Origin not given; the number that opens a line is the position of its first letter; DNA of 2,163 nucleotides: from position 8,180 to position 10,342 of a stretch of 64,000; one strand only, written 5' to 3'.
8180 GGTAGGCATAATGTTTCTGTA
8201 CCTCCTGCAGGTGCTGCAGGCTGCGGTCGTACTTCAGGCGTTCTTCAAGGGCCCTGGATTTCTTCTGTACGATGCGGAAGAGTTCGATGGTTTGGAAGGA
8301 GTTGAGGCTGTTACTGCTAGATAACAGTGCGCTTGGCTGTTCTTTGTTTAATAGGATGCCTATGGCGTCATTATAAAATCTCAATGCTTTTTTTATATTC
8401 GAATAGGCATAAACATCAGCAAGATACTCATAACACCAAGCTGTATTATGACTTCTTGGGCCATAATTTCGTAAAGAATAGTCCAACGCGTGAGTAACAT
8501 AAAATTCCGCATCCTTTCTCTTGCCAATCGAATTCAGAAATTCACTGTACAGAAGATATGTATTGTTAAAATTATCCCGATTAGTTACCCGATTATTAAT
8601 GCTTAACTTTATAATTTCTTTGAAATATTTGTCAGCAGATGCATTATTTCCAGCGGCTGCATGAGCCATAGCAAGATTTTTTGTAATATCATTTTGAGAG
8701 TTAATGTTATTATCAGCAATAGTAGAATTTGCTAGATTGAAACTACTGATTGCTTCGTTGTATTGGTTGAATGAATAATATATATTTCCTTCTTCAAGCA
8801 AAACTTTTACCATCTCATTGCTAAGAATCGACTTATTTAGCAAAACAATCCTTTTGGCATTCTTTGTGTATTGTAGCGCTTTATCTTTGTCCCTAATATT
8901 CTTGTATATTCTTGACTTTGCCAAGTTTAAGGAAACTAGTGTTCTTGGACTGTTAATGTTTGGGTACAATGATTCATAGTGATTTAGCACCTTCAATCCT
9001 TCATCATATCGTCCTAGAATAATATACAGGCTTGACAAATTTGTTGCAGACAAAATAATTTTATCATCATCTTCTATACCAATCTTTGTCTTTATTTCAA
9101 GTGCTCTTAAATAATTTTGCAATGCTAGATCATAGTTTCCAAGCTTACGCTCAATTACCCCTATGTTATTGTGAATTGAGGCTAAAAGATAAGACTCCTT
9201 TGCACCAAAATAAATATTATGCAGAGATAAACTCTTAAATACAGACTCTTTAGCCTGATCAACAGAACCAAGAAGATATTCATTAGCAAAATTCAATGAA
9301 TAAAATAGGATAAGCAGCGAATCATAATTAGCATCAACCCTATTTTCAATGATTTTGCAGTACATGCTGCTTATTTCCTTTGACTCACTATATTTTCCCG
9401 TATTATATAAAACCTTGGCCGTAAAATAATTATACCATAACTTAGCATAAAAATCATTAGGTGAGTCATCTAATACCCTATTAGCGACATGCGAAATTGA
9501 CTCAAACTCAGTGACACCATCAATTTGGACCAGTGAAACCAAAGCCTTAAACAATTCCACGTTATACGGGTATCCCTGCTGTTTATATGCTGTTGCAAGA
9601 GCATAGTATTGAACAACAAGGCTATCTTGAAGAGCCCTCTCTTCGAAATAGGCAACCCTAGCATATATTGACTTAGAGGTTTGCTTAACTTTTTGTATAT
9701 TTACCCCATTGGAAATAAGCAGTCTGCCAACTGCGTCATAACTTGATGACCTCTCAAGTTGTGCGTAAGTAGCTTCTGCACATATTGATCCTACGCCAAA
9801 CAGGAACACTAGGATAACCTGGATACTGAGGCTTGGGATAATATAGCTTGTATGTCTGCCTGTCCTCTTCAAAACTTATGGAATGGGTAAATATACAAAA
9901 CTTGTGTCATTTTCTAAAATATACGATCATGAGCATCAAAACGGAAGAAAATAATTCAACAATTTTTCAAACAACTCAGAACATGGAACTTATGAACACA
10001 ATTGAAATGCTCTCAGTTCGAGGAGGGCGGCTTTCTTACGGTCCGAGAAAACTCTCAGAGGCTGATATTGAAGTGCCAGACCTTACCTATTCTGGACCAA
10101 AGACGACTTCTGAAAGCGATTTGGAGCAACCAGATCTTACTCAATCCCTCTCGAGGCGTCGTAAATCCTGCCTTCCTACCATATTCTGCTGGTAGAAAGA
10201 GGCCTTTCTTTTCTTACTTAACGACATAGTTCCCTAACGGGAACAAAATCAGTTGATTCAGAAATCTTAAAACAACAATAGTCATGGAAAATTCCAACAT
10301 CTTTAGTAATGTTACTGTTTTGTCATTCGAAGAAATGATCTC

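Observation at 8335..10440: Abrupt GC break inside one intact ORF: the TPR half of the CHAT protease gene and the peptide genes form a low-GC cassette of about 2.1 kb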

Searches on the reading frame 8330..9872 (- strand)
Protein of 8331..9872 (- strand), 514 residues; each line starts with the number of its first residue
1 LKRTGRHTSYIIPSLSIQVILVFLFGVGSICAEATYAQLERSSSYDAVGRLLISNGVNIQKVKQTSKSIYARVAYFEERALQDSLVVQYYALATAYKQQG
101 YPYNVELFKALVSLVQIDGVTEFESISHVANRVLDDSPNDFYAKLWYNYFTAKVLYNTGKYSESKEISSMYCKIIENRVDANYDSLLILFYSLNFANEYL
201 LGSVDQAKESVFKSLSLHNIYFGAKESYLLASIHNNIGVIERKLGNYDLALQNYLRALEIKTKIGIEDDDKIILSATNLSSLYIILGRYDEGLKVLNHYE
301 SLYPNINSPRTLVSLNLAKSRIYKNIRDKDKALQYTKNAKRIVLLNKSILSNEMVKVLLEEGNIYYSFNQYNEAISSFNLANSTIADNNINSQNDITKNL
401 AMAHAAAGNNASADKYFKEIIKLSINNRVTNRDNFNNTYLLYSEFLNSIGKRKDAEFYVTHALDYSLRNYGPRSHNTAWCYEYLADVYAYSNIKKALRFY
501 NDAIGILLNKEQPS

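Call 10: find_homologous_proteins(query=window:8330-9872:-)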
Query window:8330-9872:- (514 aa): 18 proteins with E <= 0.001 among 8000 candidates.
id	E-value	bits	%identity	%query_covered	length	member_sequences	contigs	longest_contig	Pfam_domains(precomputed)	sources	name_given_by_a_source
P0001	1.3e-78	283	43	69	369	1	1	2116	PF00515.35,PF13424.13,PF13181.13,PF07719.24,PF13374.13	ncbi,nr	ncbi:MAG: tetratricopeptide repeat protein, partial [Bacteroidales bacterium]|nr:tetratricopeptide r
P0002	3.2e-9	55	32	27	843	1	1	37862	PF10602.16,PF13431.13,PF23914.2,PF13414.13,PF01535.27,PF13176.13,PF24885.2,PF13428.13,PF13374.13,PF14559.13,PF10345.16,PF10516.16,PF13371.13,PF17874.8,PF00515.35,PF13424.13,PF14938.13,PF13432.13,PF13181.13,PF07228.18,PF07719.24,PF13174.13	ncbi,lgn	-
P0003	7.9e-9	53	25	53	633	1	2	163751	PF10602.16,PF14853.13,PF13431.13,PF13414.13,PF13176.13,PF24885.2,PF13428.13,PF13374.13,PF14559.13,PF13371.13,PF00515.35,PF13424.13,PF13432.13,PF13181.13,PF07719.24,PF13174.13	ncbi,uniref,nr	ncbi:unnamed protein product [Rotaria sordida]|uniref:Uncharacterized protein n=1 Tax=Rotaria sordid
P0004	2.6e-8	52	25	53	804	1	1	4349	PF10602.16,PF13414.13,PF21325.4,PF13374.13,PF13289.13,PF00515.35,PF04212.25,PF13424.13,PF14938.13,PF13429.13,PF08626.17,PF07719.24,PF13174.13,PF25063.1,PF23914.2,PF13176.13,PF24885.2,PF13428.13,PF14559.13,PF10516.16,PF13371.13,PF17874.8,PF12895.14,PF13432.13,PF13181.13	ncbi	-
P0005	1.4e-7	49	31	39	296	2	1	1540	PF13431.13,PF25058.2,PF13176.13,PF24885.2,PF13428.13,PF13374.13,PF00515.35,PF13424.13,PF13432.13,PF13181.13,PF07719.24,PF13174.13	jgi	-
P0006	3.3e-7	48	30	29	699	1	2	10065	PF13431.13,PF17874.8,PF00515.35,PF13424.13,PF28559.1,PF13176.13,PF02518.32,PF24885.2,PF13181.13,PF07719.24,PF13374.13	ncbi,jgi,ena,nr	ncbi:hypothetical protein DRQ33_01465 [bacterium]|nr:MAG: hypothetical protein DRQ33_01465 [bacteriu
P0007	4.0e-7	48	22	49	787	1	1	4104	PF10602.16,PF13414.13,PF04781.18,PF10952.16,PF13374.13,PF24575.2,PF00515.35,PF13424.13,PF28559.1,PF14938.13,PF22883.2,PF07719.24,PF13174.13,PF13431.13,PF13176.13,PF24885.2,PF13428.13,PF14559.13,PF10516.16,PF13371.13,PF17874.8,PF21033.5,PF13432.13,PF00211.26,PF13181.13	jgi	jgi:tetratricopeptide (TPR) repeat protein/class 3 adenylate cyclase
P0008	7.7e-7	47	22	60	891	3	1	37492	PF13431.13,PF13414.13,PF01535.27,PF13176.13,PF24885.2,PF13428.13,PF08238.19,PF13374.13,PF14559.13,PF17874.8,PF00515.35,PF13424.13,PF21033.5,PF13432.13,PF13181.13,PF12968.14,PF07719.24,PF13174.13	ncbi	-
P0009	9.3e-7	46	32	21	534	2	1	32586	PF13414.13,PF13176.13,PF13404.13,PF13428.13,PF13374.13,PF13412.13,PF17874.8,PF00515.35,PF13424.13,PF14938.13,PF13432.13,PF13181.13,PF07719.24,PF13174.13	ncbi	ncbi:MAG: tetratricopeptide repeat protein [Crocinitomicaceae bacterium]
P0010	6.9e-6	44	34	20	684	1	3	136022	PF13431.13,PF12862.14,PF13414.13,PF13176.13,PF24885.2,PF13428.13,PF13374.13,PF10516.16,PF17874.8,PF00515.35,PF13424.13,PF13432.13,PF22883.2,PF13181.13,PF07228.18,PF07719.24,PF13174.13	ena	-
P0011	9.2e-6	43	36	18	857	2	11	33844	PF13431.13,PF13414.13,PF09986.16,PF10952.16,PF13176.13,PF24885.2,PF13428.13,PF08238.19,PF13374.13,PF14559.13,PF17874.8,PF00515.35,PF04212.25,PF13424.13,PF21033.5,PF13432.13,PF13181.13,PF07719.24,PF13174.13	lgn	-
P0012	1.4e-5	43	24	29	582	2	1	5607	PF13414.13,PF13176.13,PF24885.2,PF13428.13,PF13374.13,PF14559.13,PF10516.16,PF17874.8,PF00515.35,PF13424.13,PF13432.13,PF13181.13,PF07719.24,PF13174.13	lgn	-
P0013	2.2e-5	42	30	43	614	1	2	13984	PF10602.16,PF09976.16,PF13414.13,PF10952.16,PF01535.27,PF13374.13,PF00515.35,PF04212.25,PF13424.13,PF28559.1,PF14938.13,PF07719.24,PF13174.13,PF25063.1,PF13431.13,PF25058.2,PF13176.13,PF24885.2,PF13428.13,PF14559.13,PF10345.16,PF17874.8,PF21033.5,PF13432.13,PF13181.13,PF12968.14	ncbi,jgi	ncbi:MAG: tetratricopeptide repeat protein [Candidatus Hodarchaeales archaeon]|jgi:tetratricopeptide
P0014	1.1e-4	40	23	35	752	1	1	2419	PF10602.16,PF13414.13,PF13176.13,PF24885.2,PF13428.13,PF13374.13,PF14559.13,PF08631.17,PF17874.8,PF00515.35,PF12895.14,PF13424.13,PF21033.5,PF13432.13,PF13181.13,PF07719.24,PF13174.13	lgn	-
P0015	1.3e-4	39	32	23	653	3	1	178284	PF17874.8,PF00515.35,PF13424.13,PF13176.13,PF21033.5,PF24885.2,PF13432.13,PF06580.20,PF13181.13,PF07719.24,PF13374.13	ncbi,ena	-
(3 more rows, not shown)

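Call 16: find_encoding_contigs(protein=P0001, flank=10000, max_places=4)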
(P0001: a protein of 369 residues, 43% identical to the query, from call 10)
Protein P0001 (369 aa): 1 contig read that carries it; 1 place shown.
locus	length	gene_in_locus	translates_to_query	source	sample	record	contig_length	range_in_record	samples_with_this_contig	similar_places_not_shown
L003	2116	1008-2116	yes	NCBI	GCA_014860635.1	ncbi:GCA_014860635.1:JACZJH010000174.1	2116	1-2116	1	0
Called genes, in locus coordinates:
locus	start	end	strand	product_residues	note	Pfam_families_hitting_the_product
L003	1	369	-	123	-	?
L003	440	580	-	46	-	-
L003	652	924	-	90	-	-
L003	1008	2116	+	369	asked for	PF13374:TPR_10 (faint), PF07719:TPR_2 (faint), PF13181:TPR_8 (faint), PF00515:TPR_1 (weak), PF13424:TPR_12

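Call 36: search_protein_representatives(protein=window:8331-9872:-)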
Query: 514 residues. Proteins with E-value up to 0.001 (for the whole library): 10027; up to 1e-10: 939; up to 1e-30: 7. The best 150 are listed.
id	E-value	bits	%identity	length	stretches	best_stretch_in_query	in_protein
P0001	4.0e-79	283.4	45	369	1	26-376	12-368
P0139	2.5e-74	267.6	36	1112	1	49-509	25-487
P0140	1.4e-45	172.8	28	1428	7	158-299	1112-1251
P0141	2.7e-41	158.7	32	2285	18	198-289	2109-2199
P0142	1.2e-33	133.5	31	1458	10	200-337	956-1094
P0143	1.6e-32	129.8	33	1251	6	230-420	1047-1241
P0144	1.7e-32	129.6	30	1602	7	230-369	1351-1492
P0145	1.8e-30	122.9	27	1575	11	229-347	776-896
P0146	3.0e-30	122.2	28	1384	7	198-293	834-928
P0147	4.1e-30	121.8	32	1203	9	231-384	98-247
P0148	2.5e-29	119.2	29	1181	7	230-379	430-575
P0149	2.8e-29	119.1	31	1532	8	170-294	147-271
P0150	7.6e-29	117.6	32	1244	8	185-298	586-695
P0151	3.9e-28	115.3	29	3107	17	202-339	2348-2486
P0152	4.3e-28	115.1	31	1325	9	228-294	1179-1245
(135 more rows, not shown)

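Call 39: find_encoding_contigs(protein=P0139, flank=10000, max_places=4)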
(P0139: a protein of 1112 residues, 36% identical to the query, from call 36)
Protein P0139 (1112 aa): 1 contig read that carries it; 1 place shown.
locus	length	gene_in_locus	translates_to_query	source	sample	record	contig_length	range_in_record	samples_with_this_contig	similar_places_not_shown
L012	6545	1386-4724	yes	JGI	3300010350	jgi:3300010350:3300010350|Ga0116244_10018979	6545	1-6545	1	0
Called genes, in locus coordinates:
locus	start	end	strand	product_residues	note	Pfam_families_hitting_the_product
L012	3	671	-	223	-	?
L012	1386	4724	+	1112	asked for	PF00515:TPR_1 (faint), PF07719:TPR_2 (faint), PF13176:TPR_7 (faint), PF13181:TPR_8 (faint), PF13374:TPR_10 (faint), PF13424:TPR_12 (weak), PF13424:TPR_12, PF12770:CHAT, +3 more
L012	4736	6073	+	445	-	PF00875:DNA_photolyase, PF03441:FAD_binding_7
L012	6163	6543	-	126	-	?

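Call 86: find_related_loci(query=window:8331-9872:-, collection=viral_contigs, flank=3000)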
Query window:8331-9872:- (514 aa) in viral_contigs; peptide patterns used: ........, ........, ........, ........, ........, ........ (x = any residue, [..] = any of these).
24 stretches matched a pattern, but none encodes a relative of the query by tblastn (E <= 1e-3).

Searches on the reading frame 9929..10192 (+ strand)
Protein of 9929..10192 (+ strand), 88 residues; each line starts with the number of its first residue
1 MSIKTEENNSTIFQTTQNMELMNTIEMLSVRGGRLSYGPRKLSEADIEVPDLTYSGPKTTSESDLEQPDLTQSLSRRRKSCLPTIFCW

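Call 8: search_protein_families(library=pfam, proteins=[window:9929-10192:+], max_evalue=0.01)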
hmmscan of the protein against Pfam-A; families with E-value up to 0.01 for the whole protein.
window:9929-10192:+ (88 aa): 0 families

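Call 9: search_protein_families(library=ncbifam, proteins=[window:9929-10192:+], max_evalue=1)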
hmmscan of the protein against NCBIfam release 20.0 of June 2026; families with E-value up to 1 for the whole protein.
window:9929-10192:+ (88 aa): 0 families

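Call 51: find_homologous_proteins(query=A2, max_evalue=0.01)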
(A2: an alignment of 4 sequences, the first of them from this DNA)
Query A2 (4 sequences) (88 aa, profile of the alignment): 7 proteins with E <= 0.01 among 105 candidates.
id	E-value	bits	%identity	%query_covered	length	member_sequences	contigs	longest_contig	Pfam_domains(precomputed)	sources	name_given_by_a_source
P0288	1.5e-39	151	52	93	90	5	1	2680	-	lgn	-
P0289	4.1e-37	144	100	100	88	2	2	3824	-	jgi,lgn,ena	-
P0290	7.9e-26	107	51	76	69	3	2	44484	-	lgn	-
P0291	6.5e-25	104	50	86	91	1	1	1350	-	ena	-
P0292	2.2e-24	103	49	81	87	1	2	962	-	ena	-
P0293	1.8e-23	100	53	84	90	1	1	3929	-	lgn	-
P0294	3.2e-21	93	67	63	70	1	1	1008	-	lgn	-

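Call 52: find_encoding_contigs(protein=P0290, flank=8000, max_places=3)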
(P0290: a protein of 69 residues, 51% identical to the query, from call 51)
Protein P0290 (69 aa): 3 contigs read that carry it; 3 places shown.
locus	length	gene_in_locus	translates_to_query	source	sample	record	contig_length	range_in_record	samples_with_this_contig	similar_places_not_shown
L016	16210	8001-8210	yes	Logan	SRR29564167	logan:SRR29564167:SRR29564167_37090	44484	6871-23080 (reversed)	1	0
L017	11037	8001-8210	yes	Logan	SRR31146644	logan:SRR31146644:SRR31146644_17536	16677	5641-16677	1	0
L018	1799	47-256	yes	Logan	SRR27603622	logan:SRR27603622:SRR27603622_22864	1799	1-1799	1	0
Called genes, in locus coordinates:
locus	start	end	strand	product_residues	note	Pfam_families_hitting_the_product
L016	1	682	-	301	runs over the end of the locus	PF16119:DUF4835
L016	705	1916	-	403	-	PF02441:Flavoprotein, PF04127:DFP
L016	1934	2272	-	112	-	PF01192:RNA_pol_Rpb6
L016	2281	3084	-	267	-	PF13432:TPR_16 (faint), PF13174:TPR_6 (faint), PF13424:TPR_12 (faint), PF13428:TPR_14 (faint), PF13525:YfiO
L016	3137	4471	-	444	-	PF00875:DNA_photolyase, PF03441:FAD_binding_7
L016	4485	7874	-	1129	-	PF13424:TPR_12 (faint), PF00515:TPR_1 (faint), PF07719:TPR_2 (faint), PF13374:TPR_10 (faint), PF17874:TPR_MalT (faint), PF24885:TPR_NPHP3 (faint), PF13181:TPR_8 (faint), PF12770:CHAT, +1 more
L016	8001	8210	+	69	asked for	-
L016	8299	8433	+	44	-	-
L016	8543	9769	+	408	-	PF00155:Aminotran_1_2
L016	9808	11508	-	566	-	PF00246:Peptidase_M14, PF13620:CarboxypepD_reg (weak)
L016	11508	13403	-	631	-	PF00246:Peptidase_M14, PF13620:CarboxypepD_reg, PF00404:Dockerin_1 (faint)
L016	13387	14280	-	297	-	PF00701:DHDPS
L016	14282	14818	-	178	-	PF21857:DUF6913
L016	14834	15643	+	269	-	PF00753:Lactamase_B, PF23023:Anti-Pycsar_Apyc1, PF12706:Lactamase_B_2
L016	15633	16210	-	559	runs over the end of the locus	PF00496:SBP_bac_5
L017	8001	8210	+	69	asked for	-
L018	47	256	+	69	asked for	-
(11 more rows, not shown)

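Call 53: find_encoding_contigs(protein=P0289, flank=8000, max_places=6)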
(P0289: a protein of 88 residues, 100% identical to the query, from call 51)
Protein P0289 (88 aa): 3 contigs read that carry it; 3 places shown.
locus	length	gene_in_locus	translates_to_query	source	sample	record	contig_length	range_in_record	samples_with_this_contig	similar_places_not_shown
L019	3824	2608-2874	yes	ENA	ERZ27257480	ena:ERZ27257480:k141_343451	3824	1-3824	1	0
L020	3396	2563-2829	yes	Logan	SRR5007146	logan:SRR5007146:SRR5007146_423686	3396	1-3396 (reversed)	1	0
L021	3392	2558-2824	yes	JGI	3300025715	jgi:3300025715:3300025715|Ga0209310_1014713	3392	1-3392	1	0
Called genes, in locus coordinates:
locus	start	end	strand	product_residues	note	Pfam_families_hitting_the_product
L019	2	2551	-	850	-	?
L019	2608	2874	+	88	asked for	-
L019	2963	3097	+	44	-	-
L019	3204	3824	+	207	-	?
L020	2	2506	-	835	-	?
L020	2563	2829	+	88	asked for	-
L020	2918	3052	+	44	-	-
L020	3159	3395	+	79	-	?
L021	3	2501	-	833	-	?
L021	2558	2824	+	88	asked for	-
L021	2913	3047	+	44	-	-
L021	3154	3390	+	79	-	?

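Call 54: find_encoding_contigs(protein=P0293, flank=8000, max_places=3)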
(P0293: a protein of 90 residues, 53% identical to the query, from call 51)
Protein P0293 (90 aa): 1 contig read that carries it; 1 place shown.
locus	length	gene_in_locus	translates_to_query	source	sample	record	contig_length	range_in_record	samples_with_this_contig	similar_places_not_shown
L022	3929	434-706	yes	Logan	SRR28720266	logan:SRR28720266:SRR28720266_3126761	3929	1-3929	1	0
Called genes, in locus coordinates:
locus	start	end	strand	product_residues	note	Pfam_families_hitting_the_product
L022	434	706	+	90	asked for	-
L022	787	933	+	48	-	-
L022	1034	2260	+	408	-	PF00155:Aminotran_1_2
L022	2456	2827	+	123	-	PF00072:Response_reg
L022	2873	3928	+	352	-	?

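Call 75: search_protein_families(library=padloc, proteins=[window:9929-10192:+], max_evalue=0.01)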
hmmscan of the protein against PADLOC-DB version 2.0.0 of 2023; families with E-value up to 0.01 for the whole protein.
window:9929-10192:+ (88 aa): 0 families

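Call 89: find_encoding_contigs(protein=P0294, flank=5000, max_places=3)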
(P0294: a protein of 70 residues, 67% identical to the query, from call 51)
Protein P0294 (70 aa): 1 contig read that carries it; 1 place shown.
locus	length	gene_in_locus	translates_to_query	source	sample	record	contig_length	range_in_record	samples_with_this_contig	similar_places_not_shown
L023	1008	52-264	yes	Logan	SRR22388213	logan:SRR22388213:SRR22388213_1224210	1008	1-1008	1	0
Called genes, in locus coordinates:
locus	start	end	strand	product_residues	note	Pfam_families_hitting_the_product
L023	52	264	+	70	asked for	-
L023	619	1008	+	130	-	?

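Call 90: find_encoding_contigs(protein=P0288, flank=5000, max_places=3)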
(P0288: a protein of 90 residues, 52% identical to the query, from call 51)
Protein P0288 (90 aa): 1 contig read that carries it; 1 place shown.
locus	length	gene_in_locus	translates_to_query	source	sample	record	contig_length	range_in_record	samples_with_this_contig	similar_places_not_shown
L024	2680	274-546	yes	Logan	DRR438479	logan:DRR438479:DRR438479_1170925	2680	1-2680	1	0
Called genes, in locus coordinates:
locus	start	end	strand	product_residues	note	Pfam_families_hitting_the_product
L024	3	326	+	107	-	?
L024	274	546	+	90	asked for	-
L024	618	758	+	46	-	-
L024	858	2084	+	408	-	PF00155:Aminotran_1_2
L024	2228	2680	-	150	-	?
